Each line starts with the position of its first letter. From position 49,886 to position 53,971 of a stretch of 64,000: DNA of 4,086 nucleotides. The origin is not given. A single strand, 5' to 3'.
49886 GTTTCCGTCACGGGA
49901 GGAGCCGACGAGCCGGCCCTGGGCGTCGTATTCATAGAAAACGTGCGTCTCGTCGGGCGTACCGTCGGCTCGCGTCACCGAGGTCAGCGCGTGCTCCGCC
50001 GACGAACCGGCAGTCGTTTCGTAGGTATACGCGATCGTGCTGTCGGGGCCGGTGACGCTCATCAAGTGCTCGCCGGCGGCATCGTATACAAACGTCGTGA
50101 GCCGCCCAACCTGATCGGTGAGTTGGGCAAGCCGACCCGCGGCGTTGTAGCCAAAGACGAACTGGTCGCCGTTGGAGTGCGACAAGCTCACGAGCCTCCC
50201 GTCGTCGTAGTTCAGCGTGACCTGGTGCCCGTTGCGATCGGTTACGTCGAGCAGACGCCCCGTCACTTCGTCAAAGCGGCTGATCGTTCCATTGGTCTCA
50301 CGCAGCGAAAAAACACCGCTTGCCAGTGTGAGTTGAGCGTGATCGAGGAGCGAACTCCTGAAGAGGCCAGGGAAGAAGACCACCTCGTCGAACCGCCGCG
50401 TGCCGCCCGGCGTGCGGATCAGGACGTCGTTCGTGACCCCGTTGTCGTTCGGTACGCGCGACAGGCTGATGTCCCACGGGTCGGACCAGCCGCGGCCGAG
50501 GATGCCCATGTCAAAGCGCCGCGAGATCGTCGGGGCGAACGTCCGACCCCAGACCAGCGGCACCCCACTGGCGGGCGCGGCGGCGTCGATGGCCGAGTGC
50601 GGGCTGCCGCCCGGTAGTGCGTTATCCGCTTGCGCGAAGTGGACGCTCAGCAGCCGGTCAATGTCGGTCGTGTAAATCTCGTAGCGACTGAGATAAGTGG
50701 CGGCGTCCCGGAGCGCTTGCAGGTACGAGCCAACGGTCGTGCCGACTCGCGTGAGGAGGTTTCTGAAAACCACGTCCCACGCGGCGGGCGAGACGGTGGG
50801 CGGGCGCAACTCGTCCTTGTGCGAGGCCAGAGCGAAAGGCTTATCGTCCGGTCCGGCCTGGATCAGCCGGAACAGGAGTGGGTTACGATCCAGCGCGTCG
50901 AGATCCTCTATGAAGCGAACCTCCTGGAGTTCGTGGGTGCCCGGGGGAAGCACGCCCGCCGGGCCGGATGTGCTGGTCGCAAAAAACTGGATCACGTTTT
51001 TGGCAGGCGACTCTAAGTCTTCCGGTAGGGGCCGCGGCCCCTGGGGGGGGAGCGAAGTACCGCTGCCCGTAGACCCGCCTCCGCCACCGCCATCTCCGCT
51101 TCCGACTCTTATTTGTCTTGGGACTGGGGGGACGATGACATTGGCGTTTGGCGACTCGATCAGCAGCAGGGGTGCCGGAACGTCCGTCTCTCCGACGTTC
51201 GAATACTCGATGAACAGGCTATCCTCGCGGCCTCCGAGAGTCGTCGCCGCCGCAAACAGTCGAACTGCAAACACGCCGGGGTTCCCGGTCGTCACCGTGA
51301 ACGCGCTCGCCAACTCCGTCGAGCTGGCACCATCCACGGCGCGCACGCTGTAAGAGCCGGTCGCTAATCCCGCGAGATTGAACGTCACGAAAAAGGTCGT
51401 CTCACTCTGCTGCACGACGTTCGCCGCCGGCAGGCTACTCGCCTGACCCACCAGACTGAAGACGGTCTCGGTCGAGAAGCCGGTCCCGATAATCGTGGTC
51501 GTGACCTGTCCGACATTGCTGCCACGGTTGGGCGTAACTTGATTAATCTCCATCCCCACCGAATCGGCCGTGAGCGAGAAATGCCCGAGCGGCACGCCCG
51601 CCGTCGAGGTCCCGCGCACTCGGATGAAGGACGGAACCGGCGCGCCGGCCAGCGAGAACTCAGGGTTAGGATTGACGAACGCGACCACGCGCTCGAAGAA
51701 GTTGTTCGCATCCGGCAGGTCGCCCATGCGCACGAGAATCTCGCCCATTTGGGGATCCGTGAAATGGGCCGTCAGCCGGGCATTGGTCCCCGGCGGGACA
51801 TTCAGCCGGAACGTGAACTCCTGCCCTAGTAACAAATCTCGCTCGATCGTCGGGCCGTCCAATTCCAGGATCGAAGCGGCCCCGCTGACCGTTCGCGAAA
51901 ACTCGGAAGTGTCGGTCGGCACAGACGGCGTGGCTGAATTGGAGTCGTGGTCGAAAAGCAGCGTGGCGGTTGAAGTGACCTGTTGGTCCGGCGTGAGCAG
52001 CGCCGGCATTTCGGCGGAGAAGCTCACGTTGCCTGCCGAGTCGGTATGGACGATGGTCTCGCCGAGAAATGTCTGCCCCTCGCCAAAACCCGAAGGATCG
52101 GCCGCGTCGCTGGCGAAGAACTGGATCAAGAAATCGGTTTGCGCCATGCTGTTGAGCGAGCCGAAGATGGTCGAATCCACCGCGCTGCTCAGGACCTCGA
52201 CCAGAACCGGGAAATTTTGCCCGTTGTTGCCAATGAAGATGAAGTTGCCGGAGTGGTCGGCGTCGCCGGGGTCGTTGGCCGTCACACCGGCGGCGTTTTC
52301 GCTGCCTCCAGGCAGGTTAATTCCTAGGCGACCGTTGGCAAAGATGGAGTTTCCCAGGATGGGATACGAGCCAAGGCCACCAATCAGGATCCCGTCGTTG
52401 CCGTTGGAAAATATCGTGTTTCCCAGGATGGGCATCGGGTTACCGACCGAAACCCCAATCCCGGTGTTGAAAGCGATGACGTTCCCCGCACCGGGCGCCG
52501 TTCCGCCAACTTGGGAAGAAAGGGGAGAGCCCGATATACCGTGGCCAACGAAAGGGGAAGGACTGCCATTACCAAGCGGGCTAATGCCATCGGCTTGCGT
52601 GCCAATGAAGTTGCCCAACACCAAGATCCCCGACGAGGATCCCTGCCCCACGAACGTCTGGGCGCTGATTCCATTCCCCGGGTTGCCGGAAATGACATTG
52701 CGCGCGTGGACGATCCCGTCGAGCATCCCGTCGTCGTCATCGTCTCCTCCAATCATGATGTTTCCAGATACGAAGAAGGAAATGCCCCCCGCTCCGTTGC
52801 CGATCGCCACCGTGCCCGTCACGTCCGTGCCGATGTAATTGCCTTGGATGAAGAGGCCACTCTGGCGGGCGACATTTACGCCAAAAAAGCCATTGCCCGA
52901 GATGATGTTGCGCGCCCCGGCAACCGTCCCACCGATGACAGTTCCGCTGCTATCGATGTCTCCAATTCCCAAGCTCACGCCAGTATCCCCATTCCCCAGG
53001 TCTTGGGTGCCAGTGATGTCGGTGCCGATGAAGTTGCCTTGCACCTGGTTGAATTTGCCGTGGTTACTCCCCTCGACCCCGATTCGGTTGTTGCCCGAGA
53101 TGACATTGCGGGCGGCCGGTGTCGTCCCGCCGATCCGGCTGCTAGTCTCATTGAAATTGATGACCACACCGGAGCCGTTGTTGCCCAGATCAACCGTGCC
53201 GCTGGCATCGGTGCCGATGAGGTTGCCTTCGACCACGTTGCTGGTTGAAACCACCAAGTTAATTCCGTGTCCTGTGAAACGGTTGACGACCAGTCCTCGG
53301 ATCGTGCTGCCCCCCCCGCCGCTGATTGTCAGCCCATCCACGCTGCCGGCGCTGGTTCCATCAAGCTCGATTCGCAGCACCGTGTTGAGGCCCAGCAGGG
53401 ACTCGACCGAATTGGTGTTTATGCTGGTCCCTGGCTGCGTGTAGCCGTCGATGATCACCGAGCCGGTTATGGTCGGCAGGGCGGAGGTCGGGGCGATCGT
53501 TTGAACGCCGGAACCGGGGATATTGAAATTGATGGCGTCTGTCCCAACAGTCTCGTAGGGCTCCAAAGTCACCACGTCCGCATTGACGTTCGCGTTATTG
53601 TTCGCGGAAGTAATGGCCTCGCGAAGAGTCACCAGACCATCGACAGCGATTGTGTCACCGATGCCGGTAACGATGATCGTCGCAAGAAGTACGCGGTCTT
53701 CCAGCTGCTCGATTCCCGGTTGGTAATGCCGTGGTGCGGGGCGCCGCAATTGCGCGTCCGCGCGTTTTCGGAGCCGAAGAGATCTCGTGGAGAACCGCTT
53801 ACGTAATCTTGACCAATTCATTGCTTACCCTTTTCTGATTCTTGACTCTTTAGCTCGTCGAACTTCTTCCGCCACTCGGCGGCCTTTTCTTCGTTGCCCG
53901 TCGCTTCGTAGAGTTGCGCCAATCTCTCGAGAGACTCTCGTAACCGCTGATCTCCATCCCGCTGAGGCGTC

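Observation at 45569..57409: ECF sigma factor, TPR Ser/Thr kinase and 8.25-kb giant RHS/RTX surface-protein gene as one translationally coupled minus-strand unit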

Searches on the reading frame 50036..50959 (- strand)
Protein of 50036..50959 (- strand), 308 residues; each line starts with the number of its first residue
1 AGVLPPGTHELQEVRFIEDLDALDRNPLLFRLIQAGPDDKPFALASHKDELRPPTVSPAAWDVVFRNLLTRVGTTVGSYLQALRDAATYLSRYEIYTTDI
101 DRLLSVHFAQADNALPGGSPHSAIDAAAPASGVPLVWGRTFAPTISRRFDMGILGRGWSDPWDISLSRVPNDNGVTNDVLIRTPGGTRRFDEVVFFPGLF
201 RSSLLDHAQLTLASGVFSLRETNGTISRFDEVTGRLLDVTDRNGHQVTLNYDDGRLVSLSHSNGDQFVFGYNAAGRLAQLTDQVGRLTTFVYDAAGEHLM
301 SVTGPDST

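Call 69: search_dna_similar(query=window:50036-50959:-, collection=plasmids, mode=protein, max_rows=15)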
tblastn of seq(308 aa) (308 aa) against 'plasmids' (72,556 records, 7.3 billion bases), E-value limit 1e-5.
Records with a match: 17; places in all: 17; records where one place covers at least 80% of the query: 4.
Best place of each record, by identity: <60% 17.
By first word of the organism name: Priestia 4; Nostoc 3; Streptomyces 3; Gloeothece 1; Nonomuraea 1; Photobacterium 1; Candidatus 1; Rossellomorea 1; Aureispira 1; Undibacterium 1.
By predicted mobility (MOB-suite, as given by PLSDB): non-mobilizable 11; mobilizable 4; conjugative 2.
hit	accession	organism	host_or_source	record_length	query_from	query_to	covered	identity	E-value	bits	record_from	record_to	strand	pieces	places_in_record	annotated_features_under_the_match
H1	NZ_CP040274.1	Nostoc sp. C052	Blasia pusilla,pure culture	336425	1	305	99%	34.3%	3e-44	168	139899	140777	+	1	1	Calx-beta domain-containing protein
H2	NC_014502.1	Gloeothece verrucosa PCC 7822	fresh water in rice field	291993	1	302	98%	32.5%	3e-37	148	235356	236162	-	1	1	CARDB domain-containing protein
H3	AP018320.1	Nostoc sp. HK-01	-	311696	26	302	90%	35.4%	6e-43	164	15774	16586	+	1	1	YD repeat-containing protein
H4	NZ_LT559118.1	Nonomuraea gerenzanensis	-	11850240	61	307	80%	28.8%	3e-8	62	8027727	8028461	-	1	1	none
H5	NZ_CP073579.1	Photobacterium sp. GJ3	-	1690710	133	305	56%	36.0%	1e-9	67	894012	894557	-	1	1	record has no annotation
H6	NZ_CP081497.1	Streptomyces sp. BHT-5-2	whole organism,plant soil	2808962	121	306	60%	32.8%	8e-10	67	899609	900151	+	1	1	none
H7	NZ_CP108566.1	Streptomyces sp. NBC_01201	-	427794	95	306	69%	27.0%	3e-6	56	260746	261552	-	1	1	DUF6531 domain-containing protein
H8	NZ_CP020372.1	Candidatus Thiodictyon syntrophicum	meromictic lake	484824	117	305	61%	29.8%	8e-7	58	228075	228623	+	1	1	RHS repeat-associated core domain-containing protein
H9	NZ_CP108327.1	Streptomyces jietaisiensis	-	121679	104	305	66%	27.8%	3e-6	56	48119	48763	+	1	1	DUF6531 domain-containing protein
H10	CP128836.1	Rossellomorea sp. AcN35-11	-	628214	113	308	64%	27.1%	3e-6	56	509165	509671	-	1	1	DNRLRE domain-containing protein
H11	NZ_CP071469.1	Priestia megaterium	whole organism,Hypersaline environment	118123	113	296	60%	28.1%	3e-7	59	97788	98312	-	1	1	DNRLRE domain-containing protein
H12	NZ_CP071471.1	Priestia megaterium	whole organism,Hypersaline environment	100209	113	296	60%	28.1%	4e-7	59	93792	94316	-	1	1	DNRLRE domain-containing protein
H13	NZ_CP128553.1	Priestia aryabhattai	seagrass,mixed culture,rhizosphere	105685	113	294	59%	27.9%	8e-7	58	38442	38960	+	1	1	DNRLRE domain-containing protein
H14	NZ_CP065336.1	Priestia megaterium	maize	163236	113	294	59%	27.4%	3e-7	59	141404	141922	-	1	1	DNRLRE domain-containing protein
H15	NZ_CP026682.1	Nostoc sp. 'Peltigera membranacea cyanobiont' N6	Lichen thallus,Peltigera membranacea ...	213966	172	303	43%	34.8%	3e-7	59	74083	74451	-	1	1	putative Ig domain-containing protein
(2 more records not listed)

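Call 71: get_annotated_region(hit=H1, flank=14000)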
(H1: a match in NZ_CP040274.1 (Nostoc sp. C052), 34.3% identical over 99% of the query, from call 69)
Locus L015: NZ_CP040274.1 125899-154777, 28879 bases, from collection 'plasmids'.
description: Nostoc sp. C052 plasmid pC052_B, complete sequence
organism: Nostoc sp. C052 (NCBI taxid 2576902)
taxonomy: Bacteria; Cyanobacteriota; Cyanophyceae; Nostocales; Nostocaceae; Nostoc; Nostoc sp. C052
host: -; source: Blasia pusilla,pure culture; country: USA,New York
typing (MOB-suite, as given by PLSDB): non-mobilizable
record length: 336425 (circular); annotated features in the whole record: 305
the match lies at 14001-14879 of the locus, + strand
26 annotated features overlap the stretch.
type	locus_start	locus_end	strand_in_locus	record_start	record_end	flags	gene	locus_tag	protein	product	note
CDS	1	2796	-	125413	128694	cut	-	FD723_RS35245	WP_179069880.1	plasmid replication protein, CyRepA1 family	-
CDS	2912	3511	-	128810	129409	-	-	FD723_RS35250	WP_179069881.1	alpha-ketoglutarate-dependent dioxygenase AlkB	-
CDS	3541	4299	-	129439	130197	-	-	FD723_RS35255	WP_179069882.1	hypothetical protein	-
CDS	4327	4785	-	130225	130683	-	-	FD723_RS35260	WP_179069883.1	DUF1392 domain-containing protein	-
CDS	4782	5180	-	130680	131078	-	-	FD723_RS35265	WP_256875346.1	hypothetical protein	-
CDS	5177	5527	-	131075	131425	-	-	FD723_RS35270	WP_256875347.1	hypothetical protein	-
CDS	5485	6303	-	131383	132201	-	-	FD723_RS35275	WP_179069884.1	hypothetical protein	-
CDS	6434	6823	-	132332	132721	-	-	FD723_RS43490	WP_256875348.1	hypothetical protein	-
CDS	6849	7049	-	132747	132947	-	-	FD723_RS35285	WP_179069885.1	hypothetical protein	-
CDS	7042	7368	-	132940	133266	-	-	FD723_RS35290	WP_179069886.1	hypothetical protein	-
CDS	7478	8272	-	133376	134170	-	-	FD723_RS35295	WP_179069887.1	hypothetical protein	-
CDS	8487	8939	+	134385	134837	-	-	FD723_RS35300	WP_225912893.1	helix-turn-helix domain-containing protein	-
CDS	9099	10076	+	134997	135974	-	-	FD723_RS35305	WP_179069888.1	hypothetical protein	-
CDS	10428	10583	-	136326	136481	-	-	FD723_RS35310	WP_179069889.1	hypothetical protein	-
CDS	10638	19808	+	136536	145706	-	-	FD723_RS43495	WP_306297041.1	Calx-beta domain-containing protein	GO:0007154 - cell communication [Evidence IEA]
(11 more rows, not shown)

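Call 72: get_annotated_region(hit=H2, flank=14000)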
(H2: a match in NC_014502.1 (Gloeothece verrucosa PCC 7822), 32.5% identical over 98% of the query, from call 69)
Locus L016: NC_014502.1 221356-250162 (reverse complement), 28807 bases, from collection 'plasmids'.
description: Gloeothece verrucosa PCC 7822 plasmid Cy782203, complete sequence
organism: Gloeothece verrucosa PCC 7822 (NCBI taxid 497965)
taxonomy: Bacteria; Cyanobacteriota; Cyanophyceae; Chroococcales; Aphanothecaceae; Gloeothece; Gloeothece verrucosa; Gloeothece verrucosa PCC 7822
host: -; source: fresh water in rice field; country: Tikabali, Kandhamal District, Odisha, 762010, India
typing (MOB-suite, as given by PLSDB): conjugative; relaxase MOBP; mating-pair formation MPF_T
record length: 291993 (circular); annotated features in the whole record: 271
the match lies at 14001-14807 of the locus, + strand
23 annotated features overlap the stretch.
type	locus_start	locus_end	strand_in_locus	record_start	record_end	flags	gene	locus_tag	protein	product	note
CDS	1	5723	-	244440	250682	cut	-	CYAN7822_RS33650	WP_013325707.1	hypothetical protein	-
CDS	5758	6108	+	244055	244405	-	-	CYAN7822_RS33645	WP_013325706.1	hypothetical protein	-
CDS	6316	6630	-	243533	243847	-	-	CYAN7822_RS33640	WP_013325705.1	hypothetical protein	-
CDS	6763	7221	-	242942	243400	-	-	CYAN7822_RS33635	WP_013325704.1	hypothetical protein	-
CDS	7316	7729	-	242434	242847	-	ssb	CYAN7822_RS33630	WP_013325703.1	single-stranded DNA-binding protein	GO:0006310 - DNA recombination [Evidence IEA]; GO:0006281 - DNA repair [Evidence IEA]; GO:0006260 - DNA replication ...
CDS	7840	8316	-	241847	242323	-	-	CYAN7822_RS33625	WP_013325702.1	hypothetical protein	-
CDS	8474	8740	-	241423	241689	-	-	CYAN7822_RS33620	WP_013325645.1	hypothetical protein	-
CDS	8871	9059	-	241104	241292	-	-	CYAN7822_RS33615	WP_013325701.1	hypothetical protein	-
CDS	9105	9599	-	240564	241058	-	-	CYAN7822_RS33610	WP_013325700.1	hypothetical protein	-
CDS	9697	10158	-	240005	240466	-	-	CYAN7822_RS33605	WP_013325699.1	hypothetical protein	-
CDS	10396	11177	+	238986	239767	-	-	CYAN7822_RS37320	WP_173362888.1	IS5 family transposase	-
CDS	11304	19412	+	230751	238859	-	-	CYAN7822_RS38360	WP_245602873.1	CARDB domain-containing protein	-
CDS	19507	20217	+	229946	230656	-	-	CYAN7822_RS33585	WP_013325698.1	PEP-CTERM sorting domain-containing protein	-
CDS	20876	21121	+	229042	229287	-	-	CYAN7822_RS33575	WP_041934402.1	hypothetical protein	-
CDS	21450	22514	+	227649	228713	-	-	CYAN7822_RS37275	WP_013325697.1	RNB domain-containing ribonuclease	-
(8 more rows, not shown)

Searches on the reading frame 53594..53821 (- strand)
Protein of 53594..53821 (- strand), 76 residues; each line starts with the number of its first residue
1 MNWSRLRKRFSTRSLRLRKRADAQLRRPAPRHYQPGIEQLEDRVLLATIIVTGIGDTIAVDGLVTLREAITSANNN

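Call 59: search_protein_families(library=pfam, proteins=[window:53594-53821:-], max_evalue=10)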
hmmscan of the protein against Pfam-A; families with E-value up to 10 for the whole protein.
seq(76 aa): 1 family
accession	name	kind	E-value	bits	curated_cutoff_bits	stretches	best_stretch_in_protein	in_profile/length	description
PF20582.4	UPF0758_N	-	0.025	15.1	27.1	1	26-61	8-43/77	UPF0758 N-terminal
